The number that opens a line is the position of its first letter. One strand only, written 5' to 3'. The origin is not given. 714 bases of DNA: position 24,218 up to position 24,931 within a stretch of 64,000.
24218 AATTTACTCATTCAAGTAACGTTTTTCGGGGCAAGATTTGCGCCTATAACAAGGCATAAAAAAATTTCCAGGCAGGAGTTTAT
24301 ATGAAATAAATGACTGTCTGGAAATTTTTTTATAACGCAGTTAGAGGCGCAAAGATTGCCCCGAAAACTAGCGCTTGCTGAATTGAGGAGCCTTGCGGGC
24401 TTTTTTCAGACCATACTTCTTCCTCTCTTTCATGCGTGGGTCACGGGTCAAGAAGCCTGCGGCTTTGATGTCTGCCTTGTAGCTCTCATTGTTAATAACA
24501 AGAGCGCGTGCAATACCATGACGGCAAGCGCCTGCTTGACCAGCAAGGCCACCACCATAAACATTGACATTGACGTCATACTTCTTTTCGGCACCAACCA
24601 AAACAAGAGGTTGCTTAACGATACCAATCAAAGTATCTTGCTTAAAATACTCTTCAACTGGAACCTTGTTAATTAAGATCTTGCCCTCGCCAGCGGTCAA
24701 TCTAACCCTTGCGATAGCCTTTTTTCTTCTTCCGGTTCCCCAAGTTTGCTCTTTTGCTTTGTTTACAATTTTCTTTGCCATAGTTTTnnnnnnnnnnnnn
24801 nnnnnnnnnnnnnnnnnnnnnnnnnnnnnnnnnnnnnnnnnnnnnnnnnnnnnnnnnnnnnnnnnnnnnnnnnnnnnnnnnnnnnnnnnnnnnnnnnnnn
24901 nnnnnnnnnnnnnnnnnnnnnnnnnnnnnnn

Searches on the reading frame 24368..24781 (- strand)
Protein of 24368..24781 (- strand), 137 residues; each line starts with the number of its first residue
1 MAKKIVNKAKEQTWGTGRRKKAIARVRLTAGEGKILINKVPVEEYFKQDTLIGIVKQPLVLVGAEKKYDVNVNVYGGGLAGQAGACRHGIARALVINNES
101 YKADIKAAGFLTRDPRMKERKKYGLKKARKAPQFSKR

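Call 13: find_encoding_contigs(protein=window:24368-24781:-, flank=4000, max_places=10)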
Protein window:24368-24781:- (137 aa): no gene with exactly this product is on record in the collection.

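Call 26: find_homologous_proteins(query=window:24368-24781:-, max_evalue=1e-40)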
Query window:24368-24781:- (137 aa): 5028 proteins with E <= 1e-40 among 8000 candidates; the best 120 are listed.
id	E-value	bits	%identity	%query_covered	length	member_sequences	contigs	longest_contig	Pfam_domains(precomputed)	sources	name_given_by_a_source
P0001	2.0e-80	285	96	100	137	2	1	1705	PF00380.26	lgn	-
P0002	1.5e-74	266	91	100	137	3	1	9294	PF00380.26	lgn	-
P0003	1.9e-74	266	90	100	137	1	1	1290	PF00380.26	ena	-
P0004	2.1e-74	265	89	100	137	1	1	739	PF00380.26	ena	-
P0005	2.1e-73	262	88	100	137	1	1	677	PF00380.26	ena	-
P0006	1.0e-72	260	89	100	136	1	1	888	PF00380.26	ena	-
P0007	2.8e-71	255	87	100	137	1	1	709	PF00380.26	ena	-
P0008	1.1e-70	253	86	100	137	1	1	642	PF00380.26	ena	-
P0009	2.8e-70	252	88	100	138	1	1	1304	PF00380.26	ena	-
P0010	8.8e-70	250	88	100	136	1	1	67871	PF00380.26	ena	-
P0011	1.0e-69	250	85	100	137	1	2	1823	PF00380.26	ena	-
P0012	1.4e-69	250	85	100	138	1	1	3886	PF00380.26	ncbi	-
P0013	2.6e-69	249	85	100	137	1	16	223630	PF00380.26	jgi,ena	-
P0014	3.9e-69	248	86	99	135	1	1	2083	PF00380.26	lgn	-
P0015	7.6e-69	247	85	100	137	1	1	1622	PF00380.26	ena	-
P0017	2.6e-68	246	86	100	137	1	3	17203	PF00380.26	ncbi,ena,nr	ncbi:MAG: 30S ribosomal protein S9 [Clostridia bacterium]|nr:30S ribosomal protein S9 [Clostridia ba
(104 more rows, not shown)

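Call 27: find_encoding_contigs(protein=P0001, flank=10000, max_places=4)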
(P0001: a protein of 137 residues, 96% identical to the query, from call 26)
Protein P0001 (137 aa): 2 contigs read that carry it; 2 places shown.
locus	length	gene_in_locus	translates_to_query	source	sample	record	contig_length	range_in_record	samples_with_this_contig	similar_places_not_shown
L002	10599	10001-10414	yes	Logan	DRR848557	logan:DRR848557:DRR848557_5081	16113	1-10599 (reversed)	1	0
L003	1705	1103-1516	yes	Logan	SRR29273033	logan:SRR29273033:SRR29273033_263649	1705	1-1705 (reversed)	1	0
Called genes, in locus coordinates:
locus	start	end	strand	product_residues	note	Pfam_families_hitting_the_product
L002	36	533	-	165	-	PF08876:DUF1836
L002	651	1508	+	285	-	PF02645:DegV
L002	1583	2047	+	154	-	-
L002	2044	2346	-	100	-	-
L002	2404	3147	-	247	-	PF03291:mRNA_G-N7_MeTrfase (faint), PF13489:Methyltransf_23, PF08241:Methyltransf_11, PF08242:Methyltransf_12, PF13649:Methyltransf_25, PF13847:Methyltransf_31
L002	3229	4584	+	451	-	PF00817:IMS, PF21999:IMS_HHH_1 (faint), PF11799:IMS_C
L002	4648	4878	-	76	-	-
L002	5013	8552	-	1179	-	PF01855:POR_N, PF02780:Transketolase_C, PF17147:PFOR_II, PF01558:POR, PF10371:EKR, PF12838:Fer4_7, PF13183:Fer4_8 (weak), PF02775:TPP_enzyme_C, +4 more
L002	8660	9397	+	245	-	PF01416:PseudoU_synth_1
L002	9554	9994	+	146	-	PF00572:Ribosomal_L13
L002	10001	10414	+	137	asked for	PF00380:Ribosomal_S9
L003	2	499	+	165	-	?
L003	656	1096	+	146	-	PF00572:Ribosomal_L13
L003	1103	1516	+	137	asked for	PF00380:Ribosomal_S9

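Call 28: find_encoding_contigs(protein=P0002, flank=10000, max_places=4)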
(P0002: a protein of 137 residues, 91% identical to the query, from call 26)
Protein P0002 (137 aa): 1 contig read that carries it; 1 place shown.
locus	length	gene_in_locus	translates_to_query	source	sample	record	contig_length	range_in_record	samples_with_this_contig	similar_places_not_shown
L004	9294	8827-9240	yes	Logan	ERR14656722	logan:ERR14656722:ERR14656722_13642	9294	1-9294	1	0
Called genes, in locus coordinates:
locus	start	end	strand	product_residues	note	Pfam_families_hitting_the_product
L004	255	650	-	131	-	-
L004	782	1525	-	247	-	PF13489:Methyltransf_23, PF08241:Methyltransf_11, PF08242:Methyltransf_12, PF13649:Methyltransf_25, PF13847:Methyltransf_31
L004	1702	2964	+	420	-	PF00817:IMS, PF21999:IMS_HHH_1, PF11799:IMS_C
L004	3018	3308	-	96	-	-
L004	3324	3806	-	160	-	-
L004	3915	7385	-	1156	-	PF01855:POR_N, PF02780:Transketolase_C (weak), PF17147:PFOR_II, PF01558:POR, PF10371:EKR, PF12838:Fer4_7, PF13183:Fer4_8 (weak), PF02775:TPP_enzyme_C, +4 more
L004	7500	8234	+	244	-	PF01416:PseudoU_synth_1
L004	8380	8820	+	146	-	PF00572:Ribosomal_L13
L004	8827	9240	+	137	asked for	PF00380:Ribosomal_S9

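Call 29: find_encoding_contigs(protein=P0010, flank=10000, max_places=4)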
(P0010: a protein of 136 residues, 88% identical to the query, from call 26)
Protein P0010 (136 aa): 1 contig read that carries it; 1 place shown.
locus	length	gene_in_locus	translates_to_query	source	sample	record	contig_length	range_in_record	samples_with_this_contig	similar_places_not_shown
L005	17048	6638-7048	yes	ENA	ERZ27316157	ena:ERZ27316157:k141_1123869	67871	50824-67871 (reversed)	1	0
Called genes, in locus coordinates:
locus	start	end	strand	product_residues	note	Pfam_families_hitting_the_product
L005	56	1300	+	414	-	PF00817:IMS, PF21999:IMS_HHH_1 (faint), PF11799:IMS_C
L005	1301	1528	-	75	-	-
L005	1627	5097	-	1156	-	PF01855:POR_N, PF17147:PFOR_II, PF01558:POR, PF10371:EKR, PF12838:Fer4_7, PF13187:Fer4_9 (weak), PF13484:Fer4_16 (weak), PF02775:TPP_enzyme_C, +2 more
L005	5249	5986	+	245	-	PF01416:PseudoU_synth_1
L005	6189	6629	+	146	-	PF00572:Ribosomal_L13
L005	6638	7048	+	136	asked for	PF00380:Ribosomal_S9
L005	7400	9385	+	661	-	PF00884:Sulfatase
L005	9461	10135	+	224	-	PF03167:UDG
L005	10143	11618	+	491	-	-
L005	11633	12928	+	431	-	PF00089:Trypsin, PF13365:Trypsin_2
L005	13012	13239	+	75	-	PF23297:ACP_SdgA_C (weak), PF00550:PP-binding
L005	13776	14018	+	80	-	PF13443:HTH_26 (weak)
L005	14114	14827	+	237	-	PF00571:CBS (faint)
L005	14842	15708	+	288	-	PF10672:Methyltrans_SAM, PF03602:Cons_hypoth95 (weak)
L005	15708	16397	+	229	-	PF00849:PseudoU_synth_2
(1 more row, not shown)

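Call 43: find_encoding_contigs(protein=P0003, flank=3000, max_places=4)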
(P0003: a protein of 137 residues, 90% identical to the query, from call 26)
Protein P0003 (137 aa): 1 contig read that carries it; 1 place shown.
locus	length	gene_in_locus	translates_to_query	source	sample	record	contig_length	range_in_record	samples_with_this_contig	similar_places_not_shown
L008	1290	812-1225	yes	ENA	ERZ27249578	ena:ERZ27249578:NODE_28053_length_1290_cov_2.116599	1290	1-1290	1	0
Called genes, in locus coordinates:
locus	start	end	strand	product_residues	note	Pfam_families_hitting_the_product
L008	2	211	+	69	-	?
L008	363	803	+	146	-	PF00572:Ribosomal_L13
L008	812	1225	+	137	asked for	PF00380:Ribosomal_S9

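Call 44: find_encoding_contigs(protein=P0009, flank=3000, max_places=4)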
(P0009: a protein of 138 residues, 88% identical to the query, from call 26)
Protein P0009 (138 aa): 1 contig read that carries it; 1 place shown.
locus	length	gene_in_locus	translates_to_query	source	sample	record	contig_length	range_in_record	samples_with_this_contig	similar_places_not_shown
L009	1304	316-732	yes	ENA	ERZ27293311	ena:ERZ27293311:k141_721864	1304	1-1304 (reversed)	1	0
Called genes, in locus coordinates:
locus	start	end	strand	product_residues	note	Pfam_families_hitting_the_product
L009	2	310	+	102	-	?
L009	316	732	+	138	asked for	PF00380:Ribosomal_S9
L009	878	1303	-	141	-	?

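Call 70: find_encoding_contigs(protein=P0013, flank=10000, max_places=10)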
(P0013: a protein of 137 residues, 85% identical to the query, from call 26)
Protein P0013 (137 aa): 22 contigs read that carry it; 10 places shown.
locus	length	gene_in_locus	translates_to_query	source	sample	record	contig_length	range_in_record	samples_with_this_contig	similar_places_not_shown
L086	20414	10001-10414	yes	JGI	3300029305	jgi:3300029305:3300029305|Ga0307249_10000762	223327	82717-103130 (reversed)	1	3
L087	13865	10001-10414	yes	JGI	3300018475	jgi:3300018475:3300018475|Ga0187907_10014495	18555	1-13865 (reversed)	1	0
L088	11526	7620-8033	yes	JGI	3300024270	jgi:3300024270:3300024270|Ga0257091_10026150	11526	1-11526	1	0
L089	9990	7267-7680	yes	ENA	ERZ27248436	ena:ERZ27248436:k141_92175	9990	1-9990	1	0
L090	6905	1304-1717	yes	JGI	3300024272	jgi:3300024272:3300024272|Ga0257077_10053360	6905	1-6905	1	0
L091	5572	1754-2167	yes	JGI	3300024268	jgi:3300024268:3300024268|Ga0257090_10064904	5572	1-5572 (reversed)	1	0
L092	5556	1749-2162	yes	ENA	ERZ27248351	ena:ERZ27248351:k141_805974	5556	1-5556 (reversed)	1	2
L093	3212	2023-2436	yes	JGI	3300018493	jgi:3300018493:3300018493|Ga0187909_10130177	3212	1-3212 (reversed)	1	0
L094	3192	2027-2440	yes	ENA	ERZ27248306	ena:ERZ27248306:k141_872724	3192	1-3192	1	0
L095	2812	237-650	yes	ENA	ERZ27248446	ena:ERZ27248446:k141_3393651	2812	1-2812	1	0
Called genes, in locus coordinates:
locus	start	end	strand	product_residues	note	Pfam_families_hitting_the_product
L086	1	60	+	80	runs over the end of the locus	-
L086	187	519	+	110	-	PF03840:SecG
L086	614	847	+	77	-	PF04070:DUF378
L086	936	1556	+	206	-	PF00625:Guanylate_kin, PF13238:AAA_18 (weak)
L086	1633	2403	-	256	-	PF00561:Abhydrolase_1 (weak), PF02129:Peptidase_S15 (faint), PF12146:Hydrolase_4 (faint)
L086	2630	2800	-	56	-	-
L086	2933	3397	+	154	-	-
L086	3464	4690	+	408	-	PF00817:IMS, PF21999:IMS_HHH_1 (faint), PF11799:IMS_C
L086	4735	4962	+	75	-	-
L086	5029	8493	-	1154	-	PF01855:POR_N, PF17147:PFOR_II, PF01558:POR, PF10371:EKR, PF12838:Fer4_7, PF13187:Fer4_9 (weak), PF13484:Fer4_16 (weak), PF02775:TPP_enzyme_C, +2 more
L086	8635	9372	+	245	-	PF01416:PseudoU_synth_1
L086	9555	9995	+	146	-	PF00572:Ribosomal_L13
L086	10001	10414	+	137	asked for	PF00380:Ribosomal_S9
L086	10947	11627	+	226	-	PF03167:UDG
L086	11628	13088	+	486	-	-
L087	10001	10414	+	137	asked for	PF00380:Ribosomal_S9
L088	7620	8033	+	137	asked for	PF00380:Ribosomal_S9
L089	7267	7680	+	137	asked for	PF00380:Ribosomal_S9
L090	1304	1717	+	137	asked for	PF00380:Ribosomal_S9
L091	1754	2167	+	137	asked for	PF00380:Ribosomal_S9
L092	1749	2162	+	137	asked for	PF00380:Ribosomal_S9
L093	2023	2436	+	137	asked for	PF00380:Ribosomal_S9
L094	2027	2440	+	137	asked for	PF00380:Ribosomal_S9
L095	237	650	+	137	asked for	PF00380:Ribosomal_S9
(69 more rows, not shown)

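Call 71: find_encoding_contigs(protein=P0017, flank=10000, max_places=10)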
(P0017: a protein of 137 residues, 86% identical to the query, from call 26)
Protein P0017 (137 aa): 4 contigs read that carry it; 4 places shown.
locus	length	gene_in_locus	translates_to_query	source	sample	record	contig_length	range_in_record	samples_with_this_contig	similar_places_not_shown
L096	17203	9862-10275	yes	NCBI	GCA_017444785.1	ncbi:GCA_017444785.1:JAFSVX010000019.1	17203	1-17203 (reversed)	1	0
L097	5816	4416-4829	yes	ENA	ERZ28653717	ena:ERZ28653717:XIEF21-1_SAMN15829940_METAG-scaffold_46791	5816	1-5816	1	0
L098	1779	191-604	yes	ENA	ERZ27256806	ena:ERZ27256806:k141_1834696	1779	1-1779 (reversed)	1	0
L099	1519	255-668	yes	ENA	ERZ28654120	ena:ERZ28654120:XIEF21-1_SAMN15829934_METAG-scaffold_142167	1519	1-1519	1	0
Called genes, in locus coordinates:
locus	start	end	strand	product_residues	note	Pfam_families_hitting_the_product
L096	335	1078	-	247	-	PF13489:Methyltransf_23, PF08241:Methyltransf_11, PF08242:Methyltransf_12 (weak), PF13649:Methyltransf_25, PF13847:Methyltransf_31 (weak)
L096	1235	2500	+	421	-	PF00817:IMS, PF21999:IMS_HHH_1 (weak), PF11799:IMS_C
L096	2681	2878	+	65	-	-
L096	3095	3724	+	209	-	-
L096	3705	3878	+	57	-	-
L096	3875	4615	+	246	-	PF05013:FGase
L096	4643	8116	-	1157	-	PF01855:POR_N, PF02780:Transketolase_C (faint), PF17147:PFOR_II, PF01558:POR, PF10371:EKR, PF12838:Fer4_7, PF13183:Fer4_8 (faint), PF13187:Fer4_9 (faint), +1 more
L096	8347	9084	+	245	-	PF01416:PseudoU_synth_1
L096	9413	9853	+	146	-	PF00572:Ribosomal_L13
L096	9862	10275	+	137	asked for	PF00380:Ribosomal_S9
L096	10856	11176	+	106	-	PF18895:T4SS_pilin (faint)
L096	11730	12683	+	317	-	PF01565:FAD_binding_4, PF02873:MurB_C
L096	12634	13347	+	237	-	PF02811:PHP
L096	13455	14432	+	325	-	PF14527:LAGLIDADG_WhiA, PF02650:HTH_WhiA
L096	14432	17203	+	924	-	PF02811:PHP, PF07733:DNA_pol3_alpha, PF17657:DNA_pol3_finger, PF14579:HHH_6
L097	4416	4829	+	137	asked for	PF00380:Ribosomal_S9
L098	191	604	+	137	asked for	PF00380:Ribosomal_S9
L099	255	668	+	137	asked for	PF00380:Ribosomal_S9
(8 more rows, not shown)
